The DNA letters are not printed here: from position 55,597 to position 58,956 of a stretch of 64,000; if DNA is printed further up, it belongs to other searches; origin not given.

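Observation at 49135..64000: Cluster of four giant GT-C-like membrane proteins with a flippase-like protein and an AsnB-type amidotransferase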

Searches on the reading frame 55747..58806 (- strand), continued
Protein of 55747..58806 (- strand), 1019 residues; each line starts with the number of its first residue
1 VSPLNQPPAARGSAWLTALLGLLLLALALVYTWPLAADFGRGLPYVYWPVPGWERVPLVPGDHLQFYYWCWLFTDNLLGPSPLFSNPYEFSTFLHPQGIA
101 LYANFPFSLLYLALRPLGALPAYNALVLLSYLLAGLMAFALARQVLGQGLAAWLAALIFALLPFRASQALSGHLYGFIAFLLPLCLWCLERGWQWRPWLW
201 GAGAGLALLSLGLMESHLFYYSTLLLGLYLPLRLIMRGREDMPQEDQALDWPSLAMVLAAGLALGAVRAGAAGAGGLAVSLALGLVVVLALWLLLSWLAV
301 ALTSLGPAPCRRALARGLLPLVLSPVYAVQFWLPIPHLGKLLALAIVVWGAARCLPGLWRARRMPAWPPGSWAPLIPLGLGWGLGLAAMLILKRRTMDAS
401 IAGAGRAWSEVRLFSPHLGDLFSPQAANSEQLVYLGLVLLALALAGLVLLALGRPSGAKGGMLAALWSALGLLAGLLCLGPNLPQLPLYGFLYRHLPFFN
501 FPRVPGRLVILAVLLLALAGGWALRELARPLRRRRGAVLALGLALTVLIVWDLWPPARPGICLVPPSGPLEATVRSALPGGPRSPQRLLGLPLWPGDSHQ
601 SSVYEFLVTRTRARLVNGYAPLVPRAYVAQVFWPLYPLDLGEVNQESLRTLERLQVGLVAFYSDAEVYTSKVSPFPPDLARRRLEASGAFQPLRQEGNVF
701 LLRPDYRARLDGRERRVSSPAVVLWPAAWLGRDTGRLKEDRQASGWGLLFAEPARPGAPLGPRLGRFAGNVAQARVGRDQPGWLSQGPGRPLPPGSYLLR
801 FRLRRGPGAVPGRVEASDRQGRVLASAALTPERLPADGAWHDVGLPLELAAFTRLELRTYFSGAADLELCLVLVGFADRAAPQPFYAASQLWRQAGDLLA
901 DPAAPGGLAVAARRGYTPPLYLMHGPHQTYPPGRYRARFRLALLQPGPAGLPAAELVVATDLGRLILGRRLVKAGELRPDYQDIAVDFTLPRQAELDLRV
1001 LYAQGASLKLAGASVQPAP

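Call 101: search_protein_families(library=ncbifam, proteins=[L019:8541-9707:+, L019:7066-8112:+, L019:760-1461:+, L019:15607-16380:-, L019:12887-15610:-, L019:1461-3542:+, L020:6893-8458:+, L020:8500-9987:+], max_evalue=0.00001)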
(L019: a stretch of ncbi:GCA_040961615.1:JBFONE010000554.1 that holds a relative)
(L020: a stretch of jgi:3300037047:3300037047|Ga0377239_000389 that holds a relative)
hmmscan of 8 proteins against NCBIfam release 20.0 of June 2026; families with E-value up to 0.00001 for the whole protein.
L019:8541-9707:+ (388 aa): 17 families
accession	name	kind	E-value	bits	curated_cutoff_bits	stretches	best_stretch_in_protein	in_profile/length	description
TIGR04063.1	stp3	hypoth_equivalog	4e-41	141.2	442.05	1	80-385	82-396/397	TIGR04063 family PEP-CTERM/XrtA system glycosyltransferase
TIGR04047.1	MSMEG_0565_glyc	hypoth_equivalog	8.4e-23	81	259.85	1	15-382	12-372/373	MSMEG_0565 family glycosyltransferase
TIGR03449.1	mycothiol_MshA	equivalog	7.5e-19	67.9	462.5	1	18-384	24-403/406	D-inositol-3-phosphate glycosyltransferase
NF053787.1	GlcN_PG_synth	equivalog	8.5e-19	67.6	480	1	143-385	132-360/361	N-acetylglucosaminyl phosphatidylglycerol synthase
TIGR03088.1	stp2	hypoth_equivalog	4.8e-17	62.1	409.05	1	82-385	73-374/374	TIGR03088 family PEP-CTERM/XrtA system glycosyltransferase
NF041876.1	EPS_EpsE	equivalog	1.2e-14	54.4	400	1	172-374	181-386/389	exopolysaccharide biosynthesis GT4 family glycosyltransferase EpsE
NF007640.0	PRK10307.1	subfamily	6e-13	48.5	276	1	137-369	154-392/411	WcaI family glycosyltransferase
TIGR02149.1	glgA_Coryne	subfamily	9.4e-13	48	302.4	1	157-384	148-390/391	glycogen synthase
TIGR03087.1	stp1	hypoth_equivalog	7.3e-12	45.2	316.65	1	141-378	159-391/397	TIGR03087 family PEP-CTERM/XrtA system glycosyltransferase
TIGR03999.1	thiol_BshA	equivalog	3.1e-11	42.8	273.7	1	178-384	168-373/375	N-acetyl-alpha-D-glucosaminyl L-malate synthase BshA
NF038011.1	PelF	equivalog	1.5e-10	40.7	100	1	163-374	266-482/489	GT4 family glycosyltransferase PelF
NF038295.1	EPS_HpsP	equivalog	1.6e-10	40.6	550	1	182-384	181-387/388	hormogonium polysaccharide biosynthesis glycosyltransferase HpsP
NF038298.1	EPS_HpsO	equivalog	2.8e-10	39.5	575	1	145-384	137-387/388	hormogonium polysaccharide biosynthesis glycosyltransferase HpsO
TIGR04157.1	glyco_rSAM_CFB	subfamily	1.5e-09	37.4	400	1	162-324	177-339/406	TIGR04157 family glycosyltransferase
NF047684.1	TeichurnBiosyTuaC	equivalog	2.2e-09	36.7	550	1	90-384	108-389/391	teichuronic acid biosynthesis protein TuaC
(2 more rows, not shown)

L019:7066-8112:+ (348 aa): 37 families (the best 25 are shown)
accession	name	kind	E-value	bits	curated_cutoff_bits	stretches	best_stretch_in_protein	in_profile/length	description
TIGR04317.1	W_rSAM_matur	equivalog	6.9e-30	104.3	380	1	32-182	5-154/349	tungsten cofactor oxidoreductase radical SAM maturase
TIGR04311.1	rSAM_Geo_metal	subfamily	1.5e-24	86.8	400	2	30-161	2-139/423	radical SAM/SPASM family putative metalloenzyme maturase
TIGR04546.1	rSAM_ahbC_deAc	equivalog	3.1e-23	82.2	650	1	29-175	38-183/390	12,18-didecarboxysiroheme deacetylase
TIGR04347.1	pseudo_SAM_Halo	equivalog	9.3e-20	71.2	525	1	28-179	36-186/390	TIGR04347 family pseudo-SAM/SPASM protein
TIGR04054.1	rSAM_NirJ1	equivalog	2.4e-18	65.9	650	1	28-176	34-181/387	putative heme d1 biosynthesis radical SAM protein NirJ1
TIGR04545.1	rSAM_ahbD_hemeb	equivalog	5.8e-17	62.1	500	1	36-157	5-127/339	heme b synthase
TIGR02109.1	PQQ_syn_pqqE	equivalog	7.4e-17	61.3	381.35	1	28-145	4-121/358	pyrroloquinoline quinone biosynthesis protein PqqE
NF045574.1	sacti_mat_StsB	exception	9.5e-16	57.7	625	1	35-161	100-225/466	StsB family radical SAM/SPASM domain sactipeptide maturase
TIGR04055.1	rSAM_NirJ2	equivalog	5.1e-15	55.8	500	1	36-150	5-118/326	putative heme d1 biosynthesis radical SAM protein NirJ2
TIGR04133.1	rSAM_w_lipo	hypoth_equivalog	5.6e-15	55.1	425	1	14-164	8-160/350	TIGR04133 family radical SAM/SPASM protein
NF033640.1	N_Twi_rSAM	subfamily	1.6e-14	53.9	170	1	245-314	4-71/398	twitch domain-containing radical SAM protein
TIGR04051.1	rSAM_NirJ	equivalog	2.2e-14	53.2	515.45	1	30-205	2-176/354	heme d1 biosynthesis radical SAM protein NirJ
TIGR04321.1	spiroSPASM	subfamily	2.2e-13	49.7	250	1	21-120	221-325/510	spiro-SPASM protein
TIGR04053.2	TIGR04053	equivalog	1.1e-12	47.9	395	1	30-168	7-149/366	TIGR04053 family radical SAM/SPASM domain-containing protein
TIGR03962.1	mycofact_rSAM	equivalog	2.2e-11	43.5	265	1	29-161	10-141/339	mycofactocin radical SAM maturase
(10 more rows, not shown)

L019:760-1461:+ (233 aa): 18 families
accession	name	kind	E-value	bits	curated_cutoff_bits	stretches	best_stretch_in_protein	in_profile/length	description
TIGR04182.1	glyco_TIGR04182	equivalog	4.9e-17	62.2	325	1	2-211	2-200/293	S-layer glycoprotein N-glycosyltransferase AglJ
NF007986.1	PRK10714.1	equivalog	5.6e-15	55.1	529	1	2-214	8-212/316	undecaprenyl-phosphate 4-deoxy-4-formamido-L-arabinose transferase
NF041391.1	DPhHxTase_Halo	equivalog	6e-15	54.8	375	1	8-208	3-189/213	dolichyl-phosphate hexose transferase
NF047588.1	GlcsyltransPgfSStrep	equivalog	1.2e-14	54.3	500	1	2-158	3-157/308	glycosyltransferase PgfS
NF041875.1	EPS_EpsD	equivalog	5.5e-14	52.3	370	1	2-103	1-99/325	exopolysaccharide biosynthesis glycosyltransferase EpsD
TIGR03937.1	PgaC_IcaA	equivalog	1.8e-13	50.3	422.3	1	1-106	46-148/407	poly-beta-1,6-N-acetyl-D-glucosamine synthase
NF038302.1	EPS_HpsE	equivalog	7.5e-11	41.6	300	1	2-95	3-98/307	hormogonium polysaccharide biosynthesis glycosyltransferase HpsE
NF047683.1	TeichurnBiosyTuaG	equivalog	1.4e-10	41.3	400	1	2-99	8-102/252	teichuronic acid biosynthesis protein TuaG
NF010496.0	PRK13915.1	equivalog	2.1e-10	40.2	262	1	2-102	33-136/307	glucosyl-3-phosphoglycerate synthase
TIGR04283.1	glyco_like_mftF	equivalog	3.1e-10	40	182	1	2-108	1-97/221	TIGR04283 family arsenosugar biosynthesis glycosyltransferase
NF058614.1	PPMAGASynPpgS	equivalog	3.5e-10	39.7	370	1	4-122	4-117/226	polyprenyl-phospho-N-acetylgalactosaminyl synthase PpgS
TIGR03965.1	mycofact_glyco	equivalog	7.1e-10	38.3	280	1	2-113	76-184/467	mycofactocin biosynthesis glycosyltransferase MftF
NF007482.0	PRK10073.1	equivalog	2.2e-08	33.5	423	1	2-111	8-113/334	glycosyltransferase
TIGR04009.1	wcaE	equivalog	3.3e-08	33.1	369.2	1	1-96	2-95/248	colanic acid biosynthesis glycosyltransferase WcaE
NF041394.1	GtaseAglG_Halo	equivalog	3.9e-08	32.9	440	1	2-116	3-115/304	glucosyl-dolichyl phosphate glucuronosyltransferase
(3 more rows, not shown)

L019:15607-16380:- (257 aa): 5 families
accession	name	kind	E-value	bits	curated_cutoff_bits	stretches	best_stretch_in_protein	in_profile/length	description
NF041391.1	DPhHxTase_Halo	equivalog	1.9e-18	66.2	375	1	9-203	1-184/213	dolichyl-phosphate hexose transferase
NF058614.1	PPMAGASynPpgS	equivalog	3.1e-18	66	370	1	6-206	3-200/226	polyprenyl-phospho-N-acetylgalactosaminyl synthase PpgS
TIGR04182.1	glyco_TIGR04182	equivalog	3.7e-16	59.4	325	1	5-211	2-199/293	S-layer glycoprotein N-glycosyltransferase AglJ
TIGR04283.1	glyco_like_mftF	equivalog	1.5e-08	34.5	182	1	8-103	4-96/221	TIGR04283 family arsenosugar biosynthesis glycosyltransferase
NF010496.0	PRK13915.1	equivalog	1.7e-07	30.6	262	1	2-59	30-92/307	glucosyl-3-phosphoglycerate synthase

L019:12887-15610:- (907 aa): 0 families

L019:1461-3542:+ (693 aa): 0 families

L020:6893-8458:+ (521 aa): 16 families
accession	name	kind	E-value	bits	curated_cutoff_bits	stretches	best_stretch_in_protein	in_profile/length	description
NF005546.0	PRK07208.1-2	equivalog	7.7e-234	777.1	418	1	1-519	2-525/527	hypothetical protein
NF005549.0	PRK07208.1-5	equivalog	5.3e-215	714.9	587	1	2-518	3-533/534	hypothetical protein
NF005548.0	PRK07208.1-4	equivalog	3.7e-147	490.9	389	2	107-519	78-471/488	hypothetical protein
NF005545.0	PRK07208.1-1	equivalog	2.1e-128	428.8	451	2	110-519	85-483/504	hypothetical protein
NF005547.0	PRK07208.1-3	equivalog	2.7e-91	306.6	380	2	110-517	82-459/465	hypothetical protein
NF005560.0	PRK07233.1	equivalog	9.3e-20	70.9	252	2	5-73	2-69/435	hypothetical protein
TIGR03467.1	HpnE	equivalog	2.1e-12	47.1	283.05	1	6-70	1-66/430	hydroxysqualene dehydroxylase HpnE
NF008841.0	PRK11883.1-1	equivalog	1.6e-09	37.2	517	1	2-69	2-71/453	protoporphyrinogen oxidase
TIGR00031.1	UDP-GALP_mutase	equivalog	7.4e-08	31.8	303.75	0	163-198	135-170/378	UDP-galactopyranose mutase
NF045637.1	carotdesatCrtDProt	equivalog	2.1e-07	29.9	580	1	6-56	1-50/485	1-hydroxycarotenoid 3,4-desaturase CrtD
TIGR02734.1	crtI_fam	subfamily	3.3e-07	29.4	238.1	1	6-56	1-50/504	phytoene desaturase family protein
TIGR03315.1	Se_ygfK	equivalog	4.3e-07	27.8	835.3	1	2-48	536-581/1012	putative selenate reductase subunit YgfK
NF009410.0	PRK12771.1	subfamily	8.6e-07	27.9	516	1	4-43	139-177/566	NAD(P)-binding protein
TIGR03997.1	mycofact_OYE_2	equivalog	1.8e-06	26.7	793.15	1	3-53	379-428/645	mycofactocin system FadH/OYE family oxidoreductase 2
NF009454.0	PRK12814.1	equivalog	1.8e-06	26.6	916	1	4-45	194-234/657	putative NADPH-dependent glutamate synthase small subunit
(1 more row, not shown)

L020:8500-9987:+ (495 aa): 0 families
